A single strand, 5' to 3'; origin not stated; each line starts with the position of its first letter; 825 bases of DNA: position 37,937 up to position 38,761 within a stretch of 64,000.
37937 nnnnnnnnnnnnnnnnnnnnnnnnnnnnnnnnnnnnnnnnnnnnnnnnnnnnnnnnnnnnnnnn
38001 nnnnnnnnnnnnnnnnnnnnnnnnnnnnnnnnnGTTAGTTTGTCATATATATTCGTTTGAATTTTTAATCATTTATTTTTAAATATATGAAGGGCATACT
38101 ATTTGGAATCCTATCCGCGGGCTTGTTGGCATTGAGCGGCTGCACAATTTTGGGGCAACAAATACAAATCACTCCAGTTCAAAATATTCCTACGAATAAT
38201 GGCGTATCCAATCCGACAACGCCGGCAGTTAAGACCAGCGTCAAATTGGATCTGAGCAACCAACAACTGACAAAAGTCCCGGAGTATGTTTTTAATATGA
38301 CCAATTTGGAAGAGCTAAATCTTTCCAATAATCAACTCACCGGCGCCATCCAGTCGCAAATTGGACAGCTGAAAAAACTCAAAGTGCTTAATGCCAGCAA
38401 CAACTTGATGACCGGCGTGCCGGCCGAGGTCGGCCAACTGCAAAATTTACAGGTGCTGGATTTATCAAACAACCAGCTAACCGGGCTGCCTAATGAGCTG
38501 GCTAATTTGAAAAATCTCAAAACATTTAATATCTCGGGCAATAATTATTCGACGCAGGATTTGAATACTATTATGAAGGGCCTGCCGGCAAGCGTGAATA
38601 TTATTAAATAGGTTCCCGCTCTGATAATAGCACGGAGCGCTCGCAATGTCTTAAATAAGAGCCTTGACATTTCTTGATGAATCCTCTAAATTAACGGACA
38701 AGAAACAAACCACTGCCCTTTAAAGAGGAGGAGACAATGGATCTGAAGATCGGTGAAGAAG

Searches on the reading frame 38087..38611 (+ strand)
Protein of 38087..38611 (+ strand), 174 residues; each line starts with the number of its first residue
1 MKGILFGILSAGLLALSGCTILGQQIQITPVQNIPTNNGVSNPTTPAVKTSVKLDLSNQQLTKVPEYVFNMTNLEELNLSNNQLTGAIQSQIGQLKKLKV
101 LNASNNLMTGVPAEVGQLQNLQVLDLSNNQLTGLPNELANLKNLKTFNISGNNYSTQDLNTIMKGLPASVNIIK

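Call 72: search_protein_families(library=pfam, max_evalue=0.001, proteins=[window:38087-38611:+])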
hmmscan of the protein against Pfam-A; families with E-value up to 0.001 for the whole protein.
window:38087-38611:+ (174 aa): 8 families
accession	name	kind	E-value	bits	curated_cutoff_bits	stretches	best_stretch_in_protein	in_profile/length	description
PF12799.13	LRR_4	-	4.1e-26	90.9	27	4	119-156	1-37/44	Leucine Rich repeats (2 copies)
PF13855.12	LRR_8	-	2.5e-17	62.8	27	2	53-107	5-60/61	Leucine rich repeat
PF00560.39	LRR_1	-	2.5e-15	53.8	20.6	0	120-141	1-23/23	Leucine Rich Repeat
PF23598.1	LRR_14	-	1.3e-12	47.6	40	1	83-151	34-102/353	Leucine-rich repeat region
PF23211.1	LRR_LRWD1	-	2.6e-07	31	28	1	76-158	20-102/190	Leucine-rich repeat and WD repeat-containing protein 1, LRR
PF23952.1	LRR_EndoS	-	1.5e-05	25.6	27.9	1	92-152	55-116/116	Endo-beta-N-acetylglucosaminidase EndoS LRR domain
PF25019.1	LRR_R13L1-DRL21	-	8.1e-05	23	27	0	54-103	74-124/127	R13L1/DRL21 LRRs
PF25013.1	LRR_Zer-1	-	0.00019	22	27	0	53-134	12-101/137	Zer-1-like, Leucine-rich repeats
